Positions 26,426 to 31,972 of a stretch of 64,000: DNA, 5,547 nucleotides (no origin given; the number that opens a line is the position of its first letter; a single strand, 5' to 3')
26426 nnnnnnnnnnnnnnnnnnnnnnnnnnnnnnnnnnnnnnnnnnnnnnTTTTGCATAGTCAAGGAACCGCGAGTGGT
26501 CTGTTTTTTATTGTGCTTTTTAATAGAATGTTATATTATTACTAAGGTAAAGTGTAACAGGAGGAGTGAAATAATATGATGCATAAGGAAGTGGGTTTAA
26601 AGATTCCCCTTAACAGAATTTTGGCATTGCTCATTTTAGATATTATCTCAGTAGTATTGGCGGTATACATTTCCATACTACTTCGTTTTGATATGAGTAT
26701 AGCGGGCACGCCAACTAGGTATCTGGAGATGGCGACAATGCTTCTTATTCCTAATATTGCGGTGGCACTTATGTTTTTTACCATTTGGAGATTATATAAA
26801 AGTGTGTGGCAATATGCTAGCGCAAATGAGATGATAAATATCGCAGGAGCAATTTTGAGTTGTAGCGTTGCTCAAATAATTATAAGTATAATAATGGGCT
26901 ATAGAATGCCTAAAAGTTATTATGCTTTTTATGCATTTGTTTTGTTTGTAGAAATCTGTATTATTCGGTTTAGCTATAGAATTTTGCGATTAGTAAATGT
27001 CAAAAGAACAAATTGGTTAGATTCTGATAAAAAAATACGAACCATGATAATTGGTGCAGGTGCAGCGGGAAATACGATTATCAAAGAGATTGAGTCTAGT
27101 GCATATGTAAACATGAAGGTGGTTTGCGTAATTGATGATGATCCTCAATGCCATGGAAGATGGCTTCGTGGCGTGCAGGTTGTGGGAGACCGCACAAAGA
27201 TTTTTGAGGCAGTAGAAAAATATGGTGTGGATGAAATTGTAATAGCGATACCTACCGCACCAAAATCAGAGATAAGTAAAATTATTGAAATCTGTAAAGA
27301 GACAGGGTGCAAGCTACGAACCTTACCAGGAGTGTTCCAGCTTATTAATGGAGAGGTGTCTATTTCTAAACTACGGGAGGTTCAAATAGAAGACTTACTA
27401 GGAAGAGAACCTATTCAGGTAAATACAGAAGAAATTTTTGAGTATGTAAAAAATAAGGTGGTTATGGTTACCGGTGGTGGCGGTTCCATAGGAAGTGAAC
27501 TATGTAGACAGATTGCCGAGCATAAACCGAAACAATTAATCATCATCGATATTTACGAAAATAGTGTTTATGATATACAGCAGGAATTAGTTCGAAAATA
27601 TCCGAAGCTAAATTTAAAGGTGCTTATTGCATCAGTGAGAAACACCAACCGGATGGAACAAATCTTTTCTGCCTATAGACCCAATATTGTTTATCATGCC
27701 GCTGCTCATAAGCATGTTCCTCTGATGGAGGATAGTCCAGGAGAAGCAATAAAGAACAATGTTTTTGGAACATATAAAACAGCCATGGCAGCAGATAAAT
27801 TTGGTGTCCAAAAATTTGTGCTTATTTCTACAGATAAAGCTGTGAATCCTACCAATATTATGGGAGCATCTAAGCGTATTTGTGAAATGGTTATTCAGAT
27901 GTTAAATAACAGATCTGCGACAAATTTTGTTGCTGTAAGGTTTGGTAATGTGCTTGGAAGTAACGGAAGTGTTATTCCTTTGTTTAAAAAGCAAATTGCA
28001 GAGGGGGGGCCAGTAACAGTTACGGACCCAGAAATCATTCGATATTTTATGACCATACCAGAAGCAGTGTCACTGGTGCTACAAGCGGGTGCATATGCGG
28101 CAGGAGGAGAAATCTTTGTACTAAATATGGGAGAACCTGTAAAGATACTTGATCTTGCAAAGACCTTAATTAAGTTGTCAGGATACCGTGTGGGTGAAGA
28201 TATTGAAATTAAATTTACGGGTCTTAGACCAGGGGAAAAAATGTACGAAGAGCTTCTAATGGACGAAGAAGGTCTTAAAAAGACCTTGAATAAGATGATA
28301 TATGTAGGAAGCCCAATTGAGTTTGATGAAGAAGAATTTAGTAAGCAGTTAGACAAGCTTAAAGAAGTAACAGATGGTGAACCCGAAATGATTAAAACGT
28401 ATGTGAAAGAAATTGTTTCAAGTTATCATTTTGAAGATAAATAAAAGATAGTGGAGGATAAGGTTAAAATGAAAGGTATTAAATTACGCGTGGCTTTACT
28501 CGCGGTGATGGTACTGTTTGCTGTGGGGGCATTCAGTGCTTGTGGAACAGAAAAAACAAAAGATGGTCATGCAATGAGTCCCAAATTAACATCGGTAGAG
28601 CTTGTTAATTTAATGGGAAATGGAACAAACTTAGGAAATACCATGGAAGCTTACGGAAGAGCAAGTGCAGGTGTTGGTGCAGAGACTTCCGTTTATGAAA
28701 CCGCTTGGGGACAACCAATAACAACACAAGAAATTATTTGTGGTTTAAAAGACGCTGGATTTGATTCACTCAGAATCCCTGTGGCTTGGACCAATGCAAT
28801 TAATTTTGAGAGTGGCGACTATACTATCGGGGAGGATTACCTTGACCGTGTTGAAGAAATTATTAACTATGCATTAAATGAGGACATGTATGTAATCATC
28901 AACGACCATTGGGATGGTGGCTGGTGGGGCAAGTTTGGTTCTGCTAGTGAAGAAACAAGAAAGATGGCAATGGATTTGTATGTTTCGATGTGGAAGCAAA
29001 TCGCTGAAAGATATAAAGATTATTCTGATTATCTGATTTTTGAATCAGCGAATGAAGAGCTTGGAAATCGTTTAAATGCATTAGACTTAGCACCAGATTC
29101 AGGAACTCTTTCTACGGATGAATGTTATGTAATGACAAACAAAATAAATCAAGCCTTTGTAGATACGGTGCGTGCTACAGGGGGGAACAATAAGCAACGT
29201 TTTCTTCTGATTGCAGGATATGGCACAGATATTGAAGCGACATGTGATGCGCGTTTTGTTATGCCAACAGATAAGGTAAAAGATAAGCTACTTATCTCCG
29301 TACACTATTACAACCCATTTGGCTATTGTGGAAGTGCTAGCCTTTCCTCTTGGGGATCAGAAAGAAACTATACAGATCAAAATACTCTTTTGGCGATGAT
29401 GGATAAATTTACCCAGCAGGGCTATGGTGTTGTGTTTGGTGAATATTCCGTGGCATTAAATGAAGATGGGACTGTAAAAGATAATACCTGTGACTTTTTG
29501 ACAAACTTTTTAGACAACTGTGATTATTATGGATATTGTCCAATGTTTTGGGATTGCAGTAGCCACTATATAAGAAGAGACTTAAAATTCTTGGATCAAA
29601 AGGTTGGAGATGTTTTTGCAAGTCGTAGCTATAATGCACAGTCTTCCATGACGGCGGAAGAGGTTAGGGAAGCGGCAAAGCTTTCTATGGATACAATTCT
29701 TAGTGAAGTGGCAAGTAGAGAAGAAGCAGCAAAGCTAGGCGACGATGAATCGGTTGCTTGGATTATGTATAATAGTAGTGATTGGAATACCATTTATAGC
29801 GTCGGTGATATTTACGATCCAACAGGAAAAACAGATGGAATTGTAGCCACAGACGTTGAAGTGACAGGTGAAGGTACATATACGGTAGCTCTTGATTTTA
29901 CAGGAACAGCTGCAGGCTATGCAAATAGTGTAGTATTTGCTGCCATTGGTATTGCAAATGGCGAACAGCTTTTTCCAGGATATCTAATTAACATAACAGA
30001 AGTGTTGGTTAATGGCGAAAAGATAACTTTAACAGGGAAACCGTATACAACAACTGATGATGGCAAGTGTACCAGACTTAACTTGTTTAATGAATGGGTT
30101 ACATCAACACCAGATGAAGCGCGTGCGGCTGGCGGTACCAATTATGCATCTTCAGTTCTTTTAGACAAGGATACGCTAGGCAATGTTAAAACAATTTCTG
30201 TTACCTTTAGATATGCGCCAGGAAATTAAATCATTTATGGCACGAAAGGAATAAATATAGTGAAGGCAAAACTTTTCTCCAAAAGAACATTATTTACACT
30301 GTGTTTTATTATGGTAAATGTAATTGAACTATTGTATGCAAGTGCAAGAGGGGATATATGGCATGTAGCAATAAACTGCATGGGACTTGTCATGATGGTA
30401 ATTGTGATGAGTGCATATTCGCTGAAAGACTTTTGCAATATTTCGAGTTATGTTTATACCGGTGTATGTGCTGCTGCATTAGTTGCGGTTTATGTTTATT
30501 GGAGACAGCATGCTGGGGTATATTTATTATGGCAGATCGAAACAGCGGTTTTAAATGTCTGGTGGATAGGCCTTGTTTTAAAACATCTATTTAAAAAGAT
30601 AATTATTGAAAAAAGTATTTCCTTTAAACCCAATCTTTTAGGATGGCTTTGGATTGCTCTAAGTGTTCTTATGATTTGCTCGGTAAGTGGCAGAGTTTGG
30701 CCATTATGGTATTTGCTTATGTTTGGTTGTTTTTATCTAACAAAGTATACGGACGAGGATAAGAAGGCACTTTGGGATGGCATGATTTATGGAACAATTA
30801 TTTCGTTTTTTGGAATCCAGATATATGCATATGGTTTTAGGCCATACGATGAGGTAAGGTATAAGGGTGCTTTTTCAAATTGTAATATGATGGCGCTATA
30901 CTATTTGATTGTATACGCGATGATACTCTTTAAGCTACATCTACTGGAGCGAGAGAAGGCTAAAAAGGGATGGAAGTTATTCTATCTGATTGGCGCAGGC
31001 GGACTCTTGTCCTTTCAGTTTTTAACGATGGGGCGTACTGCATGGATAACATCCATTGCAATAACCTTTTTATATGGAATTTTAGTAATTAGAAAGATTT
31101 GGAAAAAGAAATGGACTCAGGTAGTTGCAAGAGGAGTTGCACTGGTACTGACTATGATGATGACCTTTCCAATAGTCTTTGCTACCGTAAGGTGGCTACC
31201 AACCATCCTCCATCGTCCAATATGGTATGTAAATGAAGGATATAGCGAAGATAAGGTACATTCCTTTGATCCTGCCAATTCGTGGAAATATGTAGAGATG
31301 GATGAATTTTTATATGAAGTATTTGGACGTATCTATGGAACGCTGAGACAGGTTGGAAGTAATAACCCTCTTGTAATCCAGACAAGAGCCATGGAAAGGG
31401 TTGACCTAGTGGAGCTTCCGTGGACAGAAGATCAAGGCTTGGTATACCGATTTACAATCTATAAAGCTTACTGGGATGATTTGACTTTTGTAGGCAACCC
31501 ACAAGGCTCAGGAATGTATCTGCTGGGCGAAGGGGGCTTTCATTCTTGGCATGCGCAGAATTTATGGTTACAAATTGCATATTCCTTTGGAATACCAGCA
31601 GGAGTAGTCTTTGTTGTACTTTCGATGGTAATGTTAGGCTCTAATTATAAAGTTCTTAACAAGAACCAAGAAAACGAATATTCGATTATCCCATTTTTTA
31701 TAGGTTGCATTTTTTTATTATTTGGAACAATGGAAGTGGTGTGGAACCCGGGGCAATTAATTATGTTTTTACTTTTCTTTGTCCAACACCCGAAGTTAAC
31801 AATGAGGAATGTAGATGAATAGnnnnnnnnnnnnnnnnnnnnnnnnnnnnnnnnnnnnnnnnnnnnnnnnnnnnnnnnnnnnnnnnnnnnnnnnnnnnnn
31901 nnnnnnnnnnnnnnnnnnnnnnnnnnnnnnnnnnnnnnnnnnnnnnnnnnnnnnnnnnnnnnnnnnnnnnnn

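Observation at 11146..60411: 49-kb one-directional glycan super-locus: six polyprenyl-phosphate glycosyltransferase-like genes interleaved with about eleven unassigned polytopic, GT-C-like proteins, and no GtrA or Wzx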

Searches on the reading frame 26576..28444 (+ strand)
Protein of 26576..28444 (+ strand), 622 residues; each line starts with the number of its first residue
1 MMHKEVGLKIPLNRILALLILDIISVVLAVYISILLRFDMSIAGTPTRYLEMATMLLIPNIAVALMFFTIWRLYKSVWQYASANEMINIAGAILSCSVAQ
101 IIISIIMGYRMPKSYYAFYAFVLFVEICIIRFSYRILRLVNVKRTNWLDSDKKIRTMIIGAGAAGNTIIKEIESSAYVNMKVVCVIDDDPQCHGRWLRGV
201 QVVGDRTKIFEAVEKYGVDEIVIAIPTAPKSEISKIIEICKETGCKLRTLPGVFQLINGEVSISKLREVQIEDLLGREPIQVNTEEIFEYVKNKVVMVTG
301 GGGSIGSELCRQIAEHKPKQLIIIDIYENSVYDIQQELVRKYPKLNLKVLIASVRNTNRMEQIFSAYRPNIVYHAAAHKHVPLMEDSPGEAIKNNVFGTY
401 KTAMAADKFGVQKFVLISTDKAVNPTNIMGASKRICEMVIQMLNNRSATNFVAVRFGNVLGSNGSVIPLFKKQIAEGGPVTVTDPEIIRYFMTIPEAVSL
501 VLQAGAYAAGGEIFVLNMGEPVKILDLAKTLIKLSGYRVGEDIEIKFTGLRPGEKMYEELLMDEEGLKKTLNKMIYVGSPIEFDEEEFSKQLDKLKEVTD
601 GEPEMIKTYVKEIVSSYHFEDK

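Call 8: search_protein_families(library=pfam, max_evalue=0.001, proteins=[window:26576-28444:+])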
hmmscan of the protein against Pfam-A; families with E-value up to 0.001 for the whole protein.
window:26576-28444:+ (622 aa): 8 families
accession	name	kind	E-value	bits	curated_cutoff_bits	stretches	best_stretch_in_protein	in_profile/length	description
PF02719.21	Polysacc_synt_2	-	4.2e-124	413.9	20.2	1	296-577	1-290/293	Polysaccharide biosynthesis protein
PF01370.27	Epimerase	-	1.4e-22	80.7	20.9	1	296-507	1-227/240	NAD dependent epimerase/dehydratase family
PF16363.11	GDP_Man_Dehyd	-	1.1e-14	55.1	27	1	297-420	1-130/332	GDP-mannose 4,6 dehydratase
PF13727.12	CoA_binding_3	-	1.7e-13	51.4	25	1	85-251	17-175/175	CoA-binding domain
PF04321.23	RmlD_sub_bind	-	2.9e-12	46.7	27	1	296-465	3-157/287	RmlD substrate binding domain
PF01073.25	3Beta_HSD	-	1.1e-09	38.2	22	1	297-425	1-122/280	3-beta hydroxysteroid dehydrogenase/isomerase family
PF02254.24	TrkA_N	-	1.5e-06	28.9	23.8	0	157-234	2-76/116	TrkA-N domain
PF03447.22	NAD_binding_3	-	3.7e-05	24.8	24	0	160-231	1-69/116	Homoserine dehydrogenase, NAD binding domain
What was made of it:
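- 26576..28444 (+): Membrane-anchored PglF/CapD-type UDP-GlcNAc 4,6-dehydratase. Pfam Polysacc_synt_2, E 4e-124, plus CoA_binding_3 (call 8).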

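Call 42: search_protein_families(library=ncbifam, max_evalue=0.001, proteins=[window:26576-28444:+])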
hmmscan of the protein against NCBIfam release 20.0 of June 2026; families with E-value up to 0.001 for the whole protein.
window:26576-28444:+ (622 aa): 40 families (the best 25 are shown)
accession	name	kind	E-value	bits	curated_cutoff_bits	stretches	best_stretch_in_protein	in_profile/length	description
TIGR03589.1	PseB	equivalog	1.7e-55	188.2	407.75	1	291-599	2-301/324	UDP-N-acetylglucosamine 4,6-dehydratase (inverting)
TIGR04130.1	FnlA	equivalog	7.2e-49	166.5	730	1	291-593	2-296/337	UDP-N-acetylglucosamine 4,6-dehydratase/5-epimerase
TIGR03025.1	EPS_sugtrans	subfamily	3.3e-24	85.9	295.55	1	21-271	2-242/445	exopolysaccharide biosynthesis polyprenyl glycosylphosphotransferase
TIGR03023.1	WcaJ_sugtrans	equivalog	2.8e-22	79.6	410.75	1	21-271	2-247/453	undecaprenyl-phosphate glucose phosphotransferase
TIGR01179.1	galE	equivalog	6.4e-18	64.7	262.3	1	296-464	2-181/332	UDP-glucose 4-epimerase GalE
TIGR03022.1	WbaP_sugtrans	subfamily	3.9e-15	56.1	403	1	18-269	1-241/456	undecaprenyl-phosphate galactose phosphotransferase WbaP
TIGR01181.1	dTDP_gluc_dehyt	equivalog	4e-14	52.4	365.1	1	296-553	2-276/321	dTDP-glucose 4,6-dehydratase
TIGR04180.1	EDH_00030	hypoth_equivalog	1.1e-10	41.2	475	1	296-421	1-123/297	NAD-dependent 4,6-dehydratase LegB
NF007956.0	PRK10675.1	subfamily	1.5e-10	40.8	394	1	296-419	3-124/338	UDP-glucose 4-epimerase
TIGR01214.1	rmlD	equivalog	2.5e-10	40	224.05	1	296-464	2-155/285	dTDP-4-dehydrorhamnose reductase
NF007582.0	PRK10217.1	equivalog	3.9e-10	39.3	698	1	294-408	2-114/355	dTDP-glucose 4,6-dehydratase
NF007490.0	PRK10084.1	subfamily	1.6e-09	37.2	649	1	296-409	3-114/361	dTDP-glucose 4,6-dehydratase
TIGR02197.1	heptose_epim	equivalog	7.7e-09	35.1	274.6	1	296-463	1-174/316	ADP-glyceromanno-heptose 6-epimerase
TIGR02622.1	CDP_4_6_dhtase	equivalog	1.4e-08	34.3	278.45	1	292-424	3-134/352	CDP-glucose 4,6-dehydratase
NF006619.0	PRK09186.1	equivalog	2e-07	30.9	255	1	291-369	2-79/256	oxidoreductase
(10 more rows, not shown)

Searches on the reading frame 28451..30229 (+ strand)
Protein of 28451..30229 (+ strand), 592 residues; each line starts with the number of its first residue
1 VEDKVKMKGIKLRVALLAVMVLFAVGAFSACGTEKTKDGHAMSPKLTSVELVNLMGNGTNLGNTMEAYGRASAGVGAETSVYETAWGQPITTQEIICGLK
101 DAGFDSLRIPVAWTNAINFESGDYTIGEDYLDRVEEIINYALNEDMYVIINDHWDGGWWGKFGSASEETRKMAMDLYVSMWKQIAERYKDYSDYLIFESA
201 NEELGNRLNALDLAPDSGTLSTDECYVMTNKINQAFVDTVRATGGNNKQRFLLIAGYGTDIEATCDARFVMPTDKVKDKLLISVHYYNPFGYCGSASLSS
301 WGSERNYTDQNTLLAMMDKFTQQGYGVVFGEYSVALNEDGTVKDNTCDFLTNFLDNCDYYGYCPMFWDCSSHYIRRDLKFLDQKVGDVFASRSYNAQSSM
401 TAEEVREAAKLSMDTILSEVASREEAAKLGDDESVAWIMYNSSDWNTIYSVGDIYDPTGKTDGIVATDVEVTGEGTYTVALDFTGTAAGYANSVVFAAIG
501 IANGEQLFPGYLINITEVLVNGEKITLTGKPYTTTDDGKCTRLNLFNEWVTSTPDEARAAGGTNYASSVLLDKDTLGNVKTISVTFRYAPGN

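Call 8: search_protein_families(library=pfam, max_evalue=0.001, proteins=[window:28451-30229:+])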
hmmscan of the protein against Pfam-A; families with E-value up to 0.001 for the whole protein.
window:28451-30229:+ (592 aa): 2 families
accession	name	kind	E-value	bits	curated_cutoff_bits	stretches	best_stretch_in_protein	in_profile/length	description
PF00150.24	Cellulase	-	3.4e-46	158.4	23.5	1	78-369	9-268/272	Cellulase (glycosyl hydrolase family 5)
PF13204.13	Apiosidase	-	0.00038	20.6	26.5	1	125-196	78-145/320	Apiosidase-like, catalytic domain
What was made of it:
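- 28451..30229 (+): Secreted, lipobox-like GH5 glycoside hydrolase. Pfam Cellulase, E 3e-46 (call 8).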

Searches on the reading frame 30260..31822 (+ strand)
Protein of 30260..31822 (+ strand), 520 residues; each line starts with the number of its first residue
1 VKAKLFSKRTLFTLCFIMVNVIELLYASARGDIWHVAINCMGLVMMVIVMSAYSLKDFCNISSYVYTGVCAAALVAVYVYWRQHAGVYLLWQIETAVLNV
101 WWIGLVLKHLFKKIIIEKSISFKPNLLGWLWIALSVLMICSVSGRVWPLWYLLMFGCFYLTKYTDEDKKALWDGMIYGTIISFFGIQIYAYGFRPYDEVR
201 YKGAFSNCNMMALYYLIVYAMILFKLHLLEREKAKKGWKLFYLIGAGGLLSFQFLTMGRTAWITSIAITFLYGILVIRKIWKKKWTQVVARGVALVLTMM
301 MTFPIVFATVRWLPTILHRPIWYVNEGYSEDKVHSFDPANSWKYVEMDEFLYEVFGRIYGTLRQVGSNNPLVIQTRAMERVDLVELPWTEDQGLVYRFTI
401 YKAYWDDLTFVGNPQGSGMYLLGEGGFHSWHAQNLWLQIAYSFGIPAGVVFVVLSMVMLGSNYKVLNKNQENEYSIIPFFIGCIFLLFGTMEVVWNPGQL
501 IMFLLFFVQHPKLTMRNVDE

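Call 5: search_protein_families(library=pfam, max_evalue=0.01, proteins=[window:30260-31822:+])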
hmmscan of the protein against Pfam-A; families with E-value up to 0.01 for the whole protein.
window:30260-31822:+ (520 aa): 2 families
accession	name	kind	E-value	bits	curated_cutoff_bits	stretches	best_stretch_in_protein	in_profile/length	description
PF04932.20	Wzy_C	-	0.00098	19.4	31.7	1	252-452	9-149/149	O-Antigen ligase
PF03881.20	Fructosamin_kin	-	0.0098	15.6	22.4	0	298-358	172-233/288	Fructosamine kinase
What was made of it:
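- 30260..31822 (+): Polytopic protein resembling an O-antigen ligase or Wzy polymerase. Pfam Wzy_C, E 1e-3, below the cut-off (call 5).
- A Wzy_C/O-antigen-ligase-like protein, the family that includes PglL-type O-oligosaccharyltransferases, lies at 30260 (call 5).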

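Call 18: search_protein_families(library=pfam, max_evalue=10, proteins=[window:30260-31822:+])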
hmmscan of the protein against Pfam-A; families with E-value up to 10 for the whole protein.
window:30260-31822:+ (520 aa): 4 families
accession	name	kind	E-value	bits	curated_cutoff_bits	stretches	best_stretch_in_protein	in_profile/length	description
PF04932.20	Wzy_C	-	0.00098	19.4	31.7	1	252-452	9-149/149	O-Antigen ligase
PF03881.20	Fructosamin_kin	-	0.0098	15.6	22.4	1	298-358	172-233/288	Fructosamine kinase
PF06871.16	TraH_2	-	0.15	12.1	26.3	1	362-395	24-57/208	TraH_2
PF09880.14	DUF2107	-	1.2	9.7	27.5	0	479-499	1-21/73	Predicted membrane protein (DUF2107)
